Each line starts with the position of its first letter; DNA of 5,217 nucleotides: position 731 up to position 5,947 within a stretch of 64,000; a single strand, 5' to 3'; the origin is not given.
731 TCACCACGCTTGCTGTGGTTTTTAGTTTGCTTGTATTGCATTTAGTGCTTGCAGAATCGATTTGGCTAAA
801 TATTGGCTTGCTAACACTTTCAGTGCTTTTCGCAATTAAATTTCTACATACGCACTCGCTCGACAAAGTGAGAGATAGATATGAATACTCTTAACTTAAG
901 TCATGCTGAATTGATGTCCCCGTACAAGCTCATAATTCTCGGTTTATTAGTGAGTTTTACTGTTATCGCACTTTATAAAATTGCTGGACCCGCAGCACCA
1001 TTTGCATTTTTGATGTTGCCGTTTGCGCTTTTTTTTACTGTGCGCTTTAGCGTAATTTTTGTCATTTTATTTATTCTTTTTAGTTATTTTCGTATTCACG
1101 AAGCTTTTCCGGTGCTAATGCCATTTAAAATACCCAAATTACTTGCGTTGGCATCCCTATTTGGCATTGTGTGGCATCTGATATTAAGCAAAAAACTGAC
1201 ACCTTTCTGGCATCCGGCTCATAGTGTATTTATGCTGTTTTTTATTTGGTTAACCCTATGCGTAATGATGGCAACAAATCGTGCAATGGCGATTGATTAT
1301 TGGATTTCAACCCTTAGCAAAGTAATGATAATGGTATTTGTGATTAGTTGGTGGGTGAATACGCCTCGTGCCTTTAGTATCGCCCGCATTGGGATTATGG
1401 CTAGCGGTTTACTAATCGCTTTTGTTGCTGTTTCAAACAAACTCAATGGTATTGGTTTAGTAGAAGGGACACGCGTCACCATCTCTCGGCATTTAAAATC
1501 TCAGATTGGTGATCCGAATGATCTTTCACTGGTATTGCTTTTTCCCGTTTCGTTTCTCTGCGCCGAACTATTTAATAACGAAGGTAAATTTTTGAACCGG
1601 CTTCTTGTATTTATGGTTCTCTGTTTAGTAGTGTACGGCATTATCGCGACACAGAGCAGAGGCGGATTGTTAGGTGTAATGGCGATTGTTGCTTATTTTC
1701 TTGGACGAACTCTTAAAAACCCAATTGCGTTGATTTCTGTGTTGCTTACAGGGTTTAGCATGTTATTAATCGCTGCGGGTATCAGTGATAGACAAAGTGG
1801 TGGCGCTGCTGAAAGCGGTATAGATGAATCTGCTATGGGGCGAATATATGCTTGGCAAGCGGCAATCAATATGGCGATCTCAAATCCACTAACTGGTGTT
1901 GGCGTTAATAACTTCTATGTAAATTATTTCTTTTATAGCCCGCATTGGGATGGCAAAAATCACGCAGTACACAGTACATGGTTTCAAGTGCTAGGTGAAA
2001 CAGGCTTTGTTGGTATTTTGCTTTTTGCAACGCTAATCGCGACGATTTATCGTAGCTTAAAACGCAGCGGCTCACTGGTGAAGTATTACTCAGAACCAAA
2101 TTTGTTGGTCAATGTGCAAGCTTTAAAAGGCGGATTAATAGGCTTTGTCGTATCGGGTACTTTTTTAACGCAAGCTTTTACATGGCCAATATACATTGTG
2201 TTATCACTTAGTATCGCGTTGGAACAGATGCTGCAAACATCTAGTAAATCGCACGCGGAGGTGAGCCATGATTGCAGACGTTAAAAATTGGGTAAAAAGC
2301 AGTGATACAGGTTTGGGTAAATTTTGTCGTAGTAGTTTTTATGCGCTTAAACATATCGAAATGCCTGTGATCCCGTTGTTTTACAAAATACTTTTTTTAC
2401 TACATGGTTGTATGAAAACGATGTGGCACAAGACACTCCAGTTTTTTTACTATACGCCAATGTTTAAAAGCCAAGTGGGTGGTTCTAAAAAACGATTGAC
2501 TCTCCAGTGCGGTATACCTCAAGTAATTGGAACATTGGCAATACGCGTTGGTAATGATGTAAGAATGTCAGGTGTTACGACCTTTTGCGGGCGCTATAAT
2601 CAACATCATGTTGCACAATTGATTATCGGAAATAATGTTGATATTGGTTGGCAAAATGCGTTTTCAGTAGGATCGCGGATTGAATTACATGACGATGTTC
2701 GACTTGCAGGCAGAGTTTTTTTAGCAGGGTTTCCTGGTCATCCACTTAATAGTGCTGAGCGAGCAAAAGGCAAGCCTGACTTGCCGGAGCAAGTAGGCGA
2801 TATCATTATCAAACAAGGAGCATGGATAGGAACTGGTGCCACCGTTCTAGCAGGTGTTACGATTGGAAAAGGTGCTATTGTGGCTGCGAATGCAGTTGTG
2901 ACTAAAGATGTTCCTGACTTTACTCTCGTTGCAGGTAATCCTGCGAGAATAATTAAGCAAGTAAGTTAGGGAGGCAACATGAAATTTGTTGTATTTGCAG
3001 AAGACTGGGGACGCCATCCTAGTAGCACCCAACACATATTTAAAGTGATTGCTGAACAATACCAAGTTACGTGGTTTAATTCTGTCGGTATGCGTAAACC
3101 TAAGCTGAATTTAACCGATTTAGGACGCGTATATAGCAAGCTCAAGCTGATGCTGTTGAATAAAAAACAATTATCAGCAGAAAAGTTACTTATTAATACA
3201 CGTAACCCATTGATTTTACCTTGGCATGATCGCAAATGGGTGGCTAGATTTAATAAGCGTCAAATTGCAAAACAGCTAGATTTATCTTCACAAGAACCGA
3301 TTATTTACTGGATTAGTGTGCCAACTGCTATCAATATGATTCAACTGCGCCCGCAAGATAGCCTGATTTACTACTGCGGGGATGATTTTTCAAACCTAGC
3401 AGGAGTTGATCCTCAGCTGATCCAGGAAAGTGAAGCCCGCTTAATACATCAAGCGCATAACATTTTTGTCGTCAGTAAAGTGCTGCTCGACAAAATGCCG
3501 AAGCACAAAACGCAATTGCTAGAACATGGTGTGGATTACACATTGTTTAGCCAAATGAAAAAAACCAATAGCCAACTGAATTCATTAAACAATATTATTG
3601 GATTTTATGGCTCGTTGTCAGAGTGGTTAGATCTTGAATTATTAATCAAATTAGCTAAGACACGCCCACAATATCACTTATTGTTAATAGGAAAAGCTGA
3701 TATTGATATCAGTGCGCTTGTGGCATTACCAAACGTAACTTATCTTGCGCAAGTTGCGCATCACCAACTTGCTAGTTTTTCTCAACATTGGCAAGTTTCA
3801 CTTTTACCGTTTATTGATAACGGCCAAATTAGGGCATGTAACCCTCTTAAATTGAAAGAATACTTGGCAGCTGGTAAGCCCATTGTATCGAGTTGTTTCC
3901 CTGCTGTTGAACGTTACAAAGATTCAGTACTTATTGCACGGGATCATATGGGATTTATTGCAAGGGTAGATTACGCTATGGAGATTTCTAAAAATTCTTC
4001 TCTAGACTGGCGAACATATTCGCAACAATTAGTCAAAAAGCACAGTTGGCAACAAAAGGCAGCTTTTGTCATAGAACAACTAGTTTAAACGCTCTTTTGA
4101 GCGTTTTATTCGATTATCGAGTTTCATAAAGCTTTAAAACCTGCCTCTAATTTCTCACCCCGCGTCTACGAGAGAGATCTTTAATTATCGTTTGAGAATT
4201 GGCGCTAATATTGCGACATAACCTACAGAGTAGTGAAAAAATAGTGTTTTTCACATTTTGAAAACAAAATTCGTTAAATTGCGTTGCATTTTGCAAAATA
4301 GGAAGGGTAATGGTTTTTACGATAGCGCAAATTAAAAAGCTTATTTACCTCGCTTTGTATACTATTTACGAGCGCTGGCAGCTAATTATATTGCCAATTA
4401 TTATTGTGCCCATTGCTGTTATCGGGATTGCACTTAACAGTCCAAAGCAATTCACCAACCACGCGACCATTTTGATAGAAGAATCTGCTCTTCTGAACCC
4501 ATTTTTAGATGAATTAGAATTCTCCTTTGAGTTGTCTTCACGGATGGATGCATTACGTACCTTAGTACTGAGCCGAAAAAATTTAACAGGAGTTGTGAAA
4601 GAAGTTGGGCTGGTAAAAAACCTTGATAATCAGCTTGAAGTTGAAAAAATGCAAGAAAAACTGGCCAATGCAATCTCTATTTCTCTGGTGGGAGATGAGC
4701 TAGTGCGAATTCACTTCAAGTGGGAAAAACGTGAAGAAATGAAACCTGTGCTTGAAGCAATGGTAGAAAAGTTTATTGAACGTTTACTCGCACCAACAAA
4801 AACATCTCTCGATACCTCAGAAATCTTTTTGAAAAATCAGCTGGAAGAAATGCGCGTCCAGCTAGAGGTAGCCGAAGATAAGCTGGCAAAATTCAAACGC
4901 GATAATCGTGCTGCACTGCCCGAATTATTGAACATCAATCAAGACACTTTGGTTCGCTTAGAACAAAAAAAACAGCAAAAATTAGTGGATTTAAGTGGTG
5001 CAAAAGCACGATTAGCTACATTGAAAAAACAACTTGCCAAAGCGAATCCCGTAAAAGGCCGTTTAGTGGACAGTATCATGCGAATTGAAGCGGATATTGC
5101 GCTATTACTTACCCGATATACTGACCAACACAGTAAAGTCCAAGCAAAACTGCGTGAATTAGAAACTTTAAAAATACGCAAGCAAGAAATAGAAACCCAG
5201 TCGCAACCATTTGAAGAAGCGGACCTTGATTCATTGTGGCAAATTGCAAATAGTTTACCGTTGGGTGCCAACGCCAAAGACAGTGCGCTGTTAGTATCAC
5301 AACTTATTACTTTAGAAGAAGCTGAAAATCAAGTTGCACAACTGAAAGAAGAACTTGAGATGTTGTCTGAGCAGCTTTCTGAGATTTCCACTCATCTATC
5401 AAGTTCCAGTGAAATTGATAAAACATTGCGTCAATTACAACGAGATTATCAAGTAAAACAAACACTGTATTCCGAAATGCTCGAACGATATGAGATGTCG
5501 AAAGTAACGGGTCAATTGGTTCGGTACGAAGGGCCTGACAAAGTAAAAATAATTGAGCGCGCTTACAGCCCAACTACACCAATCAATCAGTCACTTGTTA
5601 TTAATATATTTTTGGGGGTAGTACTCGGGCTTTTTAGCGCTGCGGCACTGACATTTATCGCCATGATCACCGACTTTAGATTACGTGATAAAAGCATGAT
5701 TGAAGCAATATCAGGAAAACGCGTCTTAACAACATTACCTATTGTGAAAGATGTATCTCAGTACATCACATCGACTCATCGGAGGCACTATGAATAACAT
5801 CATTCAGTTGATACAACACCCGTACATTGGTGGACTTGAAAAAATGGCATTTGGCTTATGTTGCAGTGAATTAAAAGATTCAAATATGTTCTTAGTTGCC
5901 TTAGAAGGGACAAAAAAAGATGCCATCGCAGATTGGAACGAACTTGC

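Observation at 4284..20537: Recurrent TTGCA-W3-TGCAA palindrome defines a local sigma54 regulon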

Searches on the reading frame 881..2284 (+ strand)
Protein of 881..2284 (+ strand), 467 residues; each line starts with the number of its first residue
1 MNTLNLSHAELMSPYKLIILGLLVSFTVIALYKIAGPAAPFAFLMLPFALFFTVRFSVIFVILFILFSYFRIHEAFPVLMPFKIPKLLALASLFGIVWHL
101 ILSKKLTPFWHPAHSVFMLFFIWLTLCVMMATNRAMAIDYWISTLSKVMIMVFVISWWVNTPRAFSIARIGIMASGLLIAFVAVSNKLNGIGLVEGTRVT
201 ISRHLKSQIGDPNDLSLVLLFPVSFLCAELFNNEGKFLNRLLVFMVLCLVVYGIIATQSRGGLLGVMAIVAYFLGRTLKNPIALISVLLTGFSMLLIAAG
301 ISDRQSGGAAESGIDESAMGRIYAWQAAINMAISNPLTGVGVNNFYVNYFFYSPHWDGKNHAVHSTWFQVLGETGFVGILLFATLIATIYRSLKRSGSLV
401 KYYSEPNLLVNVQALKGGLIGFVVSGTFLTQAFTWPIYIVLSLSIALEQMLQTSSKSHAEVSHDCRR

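Call 9: search_protein_families(library=ncbifam, proteins=[window:881-2284:+])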
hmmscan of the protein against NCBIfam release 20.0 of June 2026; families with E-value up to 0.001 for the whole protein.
window:881-2284:+ (467 aa): 1 family
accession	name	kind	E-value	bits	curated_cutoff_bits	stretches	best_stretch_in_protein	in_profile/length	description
TIGR03097.1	PEP_O_lig_1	hypoth_equivalog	6.8e-39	133.9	188.1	1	46-449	9-405/408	putative O-glycosylation ligase, exosortase A system-associated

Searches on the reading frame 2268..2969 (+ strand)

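Call 9: search_protein_families(library=ncbifam, proteins=[window:2268-2969:+])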
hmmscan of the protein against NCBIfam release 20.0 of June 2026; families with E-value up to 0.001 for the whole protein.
window:2268-2969:+ (233 aa): 38 families (the best 25 are shown)
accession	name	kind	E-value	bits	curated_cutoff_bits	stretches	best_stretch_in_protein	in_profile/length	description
NF007240.0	PRK09677.1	equivalog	5.7e-19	68.4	243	1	109-231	57-183/192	putative lipopolysaccharide biosynthesis O-acetyl transferase WbbJ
TIGR03308.1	phn_thr-fam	hypoth_equivalog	3.5e-17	62.9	201.65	1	179-231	109-161/204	phosphonate metabolim protein, transferase hexapeptide repeat family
NF000490.1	chloram_CatB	equivalog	4.7e-17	62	350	1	108-231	44-163/210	type B chloramphenicol O-acetyltransferase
NF000311.1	Vat_ABCDEFH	equivalog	1.2e-16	60.9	300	1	171-231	104-163/201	Vat family streptogramin A O-acetyltransferase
NF007499.0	PRK10092.1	equivalog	6.4e-16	58.7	314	1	137-231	93-182/183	maltose O-acetyltransferase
NF033468.1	stregram_VatI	exception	2.2e-15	57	415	1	176-231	110-165/208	streptogramin A O-acetyltransferase Vat(I)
NF000504.1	stregram_VatH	exception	7.8e-15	55.3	475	1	118-231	65-170/216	streptogramin A O-acetyltransferase Vat(H)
TIGR03570.1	NeuD_NnaD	subfamily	1.1e-14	54.5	160.8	1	177-227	152-202/202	NeuD/PglB/VioB family sugar acetyltransferase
NF058585.1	HptprglPActTf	PfamEq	1.4e-14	54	300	1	175-231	103-159/172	heptaprenylglyceryl phosphate O-acetyltransferase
TIGR03532.1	DapD_Ac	equivalog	1.8e-14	53.9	231.75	1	179-232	161-214/231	2,3,4,5-tetrahydropyridine-2,6-dicarboxylate N-acetyltransferase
NF000101.1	stregram_VatA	exception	1.6e-13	50.8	450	1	169-231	110-171/219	streptogramin A O-acetyltransferase Vat(A)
NF000147.1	stregram_VatF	exception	3.1e-13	49.7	400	1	164-231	106-173/221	streptogramin A O-acetyltransferase Vat(F)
NF000097.1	stregram_VatC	exception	3.9e-13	49.8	425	1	166-230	107-170/212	streptogramin A O-acetyltransferase Vat(C)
NF000020.1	stregram_VatE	exception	4.7e-13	49.2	450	1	171-229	109-166/214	streptogramin A O-acetyltransferase Vat(E)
NF000111.1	stregram_VatD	exception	6e-13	49.1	400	1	169-231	104-166/209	streptogramin A O-acetyltransferase Vat(D)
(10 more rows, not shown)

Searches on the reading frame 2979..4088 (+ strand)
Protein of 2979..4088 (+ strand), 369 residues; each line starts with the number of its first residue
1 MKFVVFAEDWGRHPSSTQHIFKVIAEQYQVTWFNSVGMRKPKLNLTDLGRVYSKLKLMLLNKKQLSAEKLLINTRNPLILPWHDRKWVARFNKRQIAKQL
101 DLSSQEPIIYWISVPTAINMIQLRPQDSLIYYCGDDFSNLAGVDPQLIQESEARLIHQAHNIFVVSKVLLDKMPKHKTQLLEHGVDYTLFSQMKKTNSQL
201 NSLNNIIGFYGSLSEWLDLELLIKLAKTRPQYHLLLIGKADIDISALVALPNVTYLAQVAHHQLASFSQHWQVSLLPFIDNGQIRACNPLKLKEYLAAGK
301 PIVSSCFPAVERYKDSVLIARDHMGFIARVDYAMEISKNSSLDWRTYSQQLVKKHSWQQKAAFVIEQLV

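Call 9: search_protein_families(library=ncbifam, proteins=[window:2979-4088:+])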
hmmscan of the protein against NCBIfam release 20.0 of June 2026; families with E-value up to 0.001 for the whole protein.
window:2979-4088:+ (369 aa): 3 families
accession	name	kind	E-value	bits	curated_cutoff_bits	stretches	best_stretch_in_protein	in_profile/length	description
NF047676.1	TeichurnBiosyTuaH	equivalog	2.8e-32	112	550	1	95-359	86-375/384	teichuronic acid biosynthesis protein TuaH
TIGR04063.1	stp3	hypoth_equivalog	4.6e-06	25.8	442.05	1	148-306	147-325/397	TIGR04063 family PEP-CTERM/XrtA system glycosyltransferase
TIGR04047.1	MSMEG_0565_glyc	hypoth_equivalog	8.4e-05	21.8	259.85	0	291-365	292-368/373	MSMEG_0565 family glycosyltransferase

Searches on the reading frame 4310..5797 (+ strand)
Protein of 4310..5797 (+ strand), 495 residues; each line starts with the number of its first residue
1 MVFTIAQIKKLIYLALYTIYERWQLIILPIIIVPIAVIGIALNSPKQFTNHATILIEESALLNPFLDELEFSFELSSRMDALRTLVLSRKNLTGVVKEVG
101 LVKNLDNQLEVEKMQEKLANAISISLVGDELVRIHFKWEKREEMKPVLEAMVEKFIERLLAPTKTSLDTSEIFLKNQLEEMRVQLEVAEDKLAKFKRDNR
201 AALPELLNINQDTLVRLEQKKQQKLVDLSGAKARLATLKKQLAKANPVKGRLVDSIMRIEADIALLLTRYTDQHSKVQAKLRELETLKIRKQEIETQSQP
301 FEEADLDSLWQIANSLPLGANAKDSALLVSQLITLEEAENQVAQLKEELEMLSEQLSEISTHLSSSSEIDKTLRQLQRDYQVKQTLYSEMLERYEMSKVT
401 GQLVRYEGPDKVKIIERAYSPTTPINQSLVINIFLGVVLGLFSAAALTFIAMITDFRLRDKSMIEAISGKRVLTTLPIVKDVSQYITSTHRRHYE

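Call 9: search_protein_families(library=ncbifam, proteins=[window:4310-5797:+])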
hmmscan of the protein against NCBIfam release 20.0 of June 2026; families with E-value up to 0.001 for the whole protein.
window:4310-5797:+ (495 aa): 6 families
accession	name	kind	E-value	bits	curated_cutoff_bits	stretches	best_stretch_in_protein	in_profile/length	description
TIGR03007.1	pepcterm_ChnLen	equivalog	5.2e-56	189.9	278.85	1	20-489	11-473/498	XrtA system polysaccharide chain length determinant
TIGR01005.1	eps_transp_fam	subfamily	3.7e-10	38.6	411.7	1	107-480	135-481/754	exopolysaccharide transport protein family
TIGR03017.1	EpsF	equivalog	1.9e-08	33.5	422.75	1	347-474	318-441/444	chain length determinant protein EpsF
NF008568.0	PRK11519.1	equivalog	2.4e-06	26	1068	1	118-201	214-299/720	tyrosine-protein kinase Wzc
NF007350.0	PRK09841.1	equivalog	7.7e-06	24.3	1248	1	346-479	345-473/726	tyrosine-protein kinase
TIGR01006.1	polys_exp_MPA1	subfamily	7.4e-05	22.3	296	1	410-481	155-223/226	CspC family polysaccharide chain length determinant protein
